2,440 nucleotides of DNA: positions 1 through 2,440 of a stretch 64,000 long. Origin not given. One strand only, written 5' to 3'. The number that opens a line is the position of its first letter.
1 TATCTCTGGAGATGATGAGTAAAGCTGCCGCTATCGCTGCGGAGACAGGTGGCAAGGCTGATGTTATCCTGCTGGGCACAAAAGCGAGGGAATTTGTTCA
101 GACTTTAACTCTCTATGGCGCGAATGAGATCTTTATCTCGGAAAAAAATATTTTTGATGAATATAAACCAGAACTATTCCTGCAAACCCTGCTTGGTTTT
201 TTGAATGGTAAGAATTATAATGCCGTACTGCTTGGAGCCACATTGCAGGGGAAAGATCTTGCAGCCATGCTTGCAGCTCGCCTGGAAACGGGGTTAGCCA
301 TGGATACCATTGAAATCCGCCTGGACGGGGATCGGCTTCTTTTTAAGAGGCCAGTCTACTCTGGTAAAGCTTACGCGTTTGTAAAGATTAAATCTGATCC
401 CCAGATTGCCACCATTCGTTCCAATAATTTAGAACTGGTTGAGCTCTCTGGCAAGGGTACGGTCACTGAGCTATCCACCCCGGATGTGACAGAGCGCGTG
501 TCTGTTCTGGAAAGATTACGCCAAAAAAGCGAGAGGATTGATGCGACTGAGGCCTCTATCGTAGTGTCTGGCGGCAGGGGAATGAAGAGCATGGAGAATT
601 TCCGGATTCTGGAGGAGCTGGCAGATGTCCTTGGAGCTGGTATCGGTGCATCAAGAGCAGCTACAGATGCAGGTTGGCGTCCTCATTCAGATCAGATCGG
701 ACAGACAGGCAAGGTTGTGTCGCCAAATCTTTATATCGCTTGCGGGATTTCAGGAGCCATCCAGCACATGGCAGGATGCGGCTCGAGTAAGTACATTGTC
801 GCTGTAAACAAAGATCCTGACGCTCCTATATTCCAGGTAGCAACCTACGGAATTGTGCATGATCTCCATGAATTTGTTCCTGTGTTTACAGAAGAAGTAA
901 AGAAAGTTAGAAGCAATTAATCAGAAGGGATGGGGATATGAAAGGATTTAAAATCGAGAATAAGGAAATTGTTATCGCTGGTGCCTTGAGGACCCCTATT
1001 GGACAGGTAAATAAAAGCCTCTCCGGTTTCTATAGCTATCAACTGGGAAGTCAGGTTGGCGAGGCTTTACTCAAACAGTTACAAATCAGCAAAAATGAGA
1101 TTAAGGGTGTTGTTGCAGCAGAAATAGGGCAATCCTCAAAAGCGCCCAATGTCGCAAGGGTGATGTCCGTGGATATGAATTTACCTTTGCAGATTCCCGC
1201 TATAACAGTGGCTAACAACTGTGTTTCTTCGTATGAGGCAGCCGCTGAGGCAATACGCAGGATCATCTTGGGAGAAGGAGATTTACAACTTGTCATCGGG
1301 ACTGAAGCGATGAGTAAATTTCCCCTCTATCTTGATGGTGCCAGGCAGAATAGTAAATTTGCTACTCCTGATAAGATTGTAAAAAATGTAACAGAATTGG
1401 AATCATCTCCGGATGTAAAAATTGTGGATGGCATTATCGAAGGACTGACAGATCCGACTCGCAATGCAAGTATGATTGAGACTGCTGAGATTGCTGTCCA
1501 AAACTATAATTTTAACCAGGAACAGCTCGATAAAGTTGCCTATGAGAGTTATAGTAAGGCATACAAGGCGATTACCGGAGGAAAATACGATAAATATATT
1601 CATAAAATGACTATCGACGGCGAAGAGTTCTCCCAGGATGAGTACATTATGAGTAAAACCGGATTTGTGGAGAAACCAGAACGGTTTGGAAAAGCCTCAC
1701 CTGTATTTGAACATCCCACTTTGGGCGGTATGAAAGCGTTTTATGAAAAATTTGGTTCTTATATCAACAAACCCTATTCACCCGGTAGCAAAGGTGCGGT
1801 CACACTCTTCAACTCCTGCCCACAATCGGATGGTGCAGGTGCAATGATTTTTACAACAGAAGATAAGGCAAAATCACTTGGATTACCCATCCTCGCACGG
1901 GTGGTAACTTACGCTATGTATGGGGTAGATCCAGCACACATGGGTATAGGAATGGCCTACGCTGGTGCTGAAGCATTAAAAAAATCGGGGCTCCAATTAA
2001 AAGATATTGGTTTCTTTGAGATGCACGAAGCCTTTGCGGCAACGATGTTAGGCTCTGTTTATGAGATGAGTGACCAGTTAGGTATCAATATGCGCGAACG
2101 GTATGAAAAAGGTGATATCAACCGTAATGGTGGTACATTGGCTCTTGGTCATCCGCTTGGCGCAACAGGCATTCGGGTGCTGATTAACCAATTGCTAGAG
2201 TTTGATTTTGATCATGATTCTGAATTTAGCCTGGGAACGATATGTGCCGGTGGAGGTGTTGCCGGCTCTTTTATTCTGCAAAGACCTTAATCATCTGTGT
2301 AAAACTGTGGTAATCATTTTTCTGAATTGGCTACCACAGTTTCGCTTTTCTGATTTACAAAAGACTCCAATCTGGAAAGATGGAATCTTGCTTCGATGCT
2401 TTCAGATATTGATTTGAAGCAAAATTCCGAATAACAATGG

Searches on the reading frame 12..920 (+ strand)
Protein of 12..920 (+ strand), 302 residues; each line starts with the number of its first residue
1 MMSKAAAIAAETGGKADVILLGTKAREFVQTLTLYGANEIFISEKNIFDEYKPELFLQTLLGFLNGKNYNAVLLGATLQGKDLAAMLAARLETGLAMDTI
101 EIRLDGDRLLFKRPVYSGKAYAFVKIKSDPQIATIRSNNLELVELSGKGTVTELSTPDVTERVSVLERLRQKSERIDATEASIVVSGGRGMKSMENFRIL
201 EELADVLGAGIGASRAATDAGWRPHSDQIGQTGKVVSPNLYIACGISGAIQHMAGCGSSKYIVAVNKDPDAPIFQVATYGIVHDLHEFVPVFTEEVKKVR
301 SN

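Call 3: search_protein_families(library=pfam, proteins=[window:12-920:+], max_evalue=0.01)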
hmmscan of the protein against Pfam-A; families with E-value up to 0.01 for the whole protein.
window:12-920:+ (302 aa): 2 families
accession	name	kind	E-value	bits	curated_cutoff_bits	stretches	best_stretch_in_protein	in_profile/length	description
PF00766.25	ETF_alpha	-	4.1e-36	123.2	27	1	179-256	3-80/81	Electron transfer flavoprotein FAD-binding domain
PF01012.27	ETF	-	9.1e-28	97.7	26.7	1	3-157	22-179/181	Electron transfer flavoprotein domain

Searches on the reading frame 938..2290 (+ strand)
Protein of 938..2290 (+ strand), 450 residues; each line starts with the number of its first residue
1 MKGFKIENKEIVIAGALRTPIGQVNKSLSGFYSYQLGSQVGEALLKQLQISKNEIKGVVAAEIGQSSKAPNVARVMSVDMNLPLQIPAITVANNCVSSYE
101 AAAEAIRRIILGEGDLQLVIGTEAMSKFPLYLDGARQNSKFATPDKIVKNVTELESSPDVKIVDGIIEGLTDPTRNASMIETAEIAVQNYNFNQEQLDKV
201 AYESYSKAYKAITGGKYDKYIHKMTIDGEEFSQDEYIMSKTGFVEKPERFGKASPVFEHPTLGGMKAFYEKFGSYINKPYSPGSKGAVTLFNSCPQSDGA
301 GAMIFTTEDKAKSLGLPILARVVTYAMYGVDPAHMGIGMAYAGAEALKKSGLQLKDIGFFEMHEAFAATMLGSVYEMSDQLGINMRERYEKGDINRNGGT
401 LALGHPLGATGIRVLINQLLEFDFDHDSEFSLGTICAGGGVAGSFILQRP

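Call 3: search_protein_families(library=pfam, proteins=[window:938-2290:+], max_evalue=0.01)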
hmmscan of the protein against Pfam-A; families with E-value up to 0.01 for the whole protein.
window:938-2290:+ (450 aa): 4 families
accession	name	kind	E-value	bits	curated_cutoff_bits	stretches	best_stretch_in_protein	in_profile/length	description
PF00108.29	Thiolase_N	-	3.9e-39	135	26.4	1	11-259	1-235/260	Thiolase, N-terminal domain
PF02803.24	Thiolase_C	-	4e-30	104.4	27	1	317-448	2-122/123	Thiolase, C-terminal domain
PF22691.2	Thiolase_C_1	-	0.00055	20.1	28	0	338-412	19-100/144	Thiolase C-terminal domain-like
PF00109.32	ketoacyl-synt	-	0.0043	17.1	20.8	1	80-126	159-205/252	Beta-ketoacyl synthase, N-terminal domain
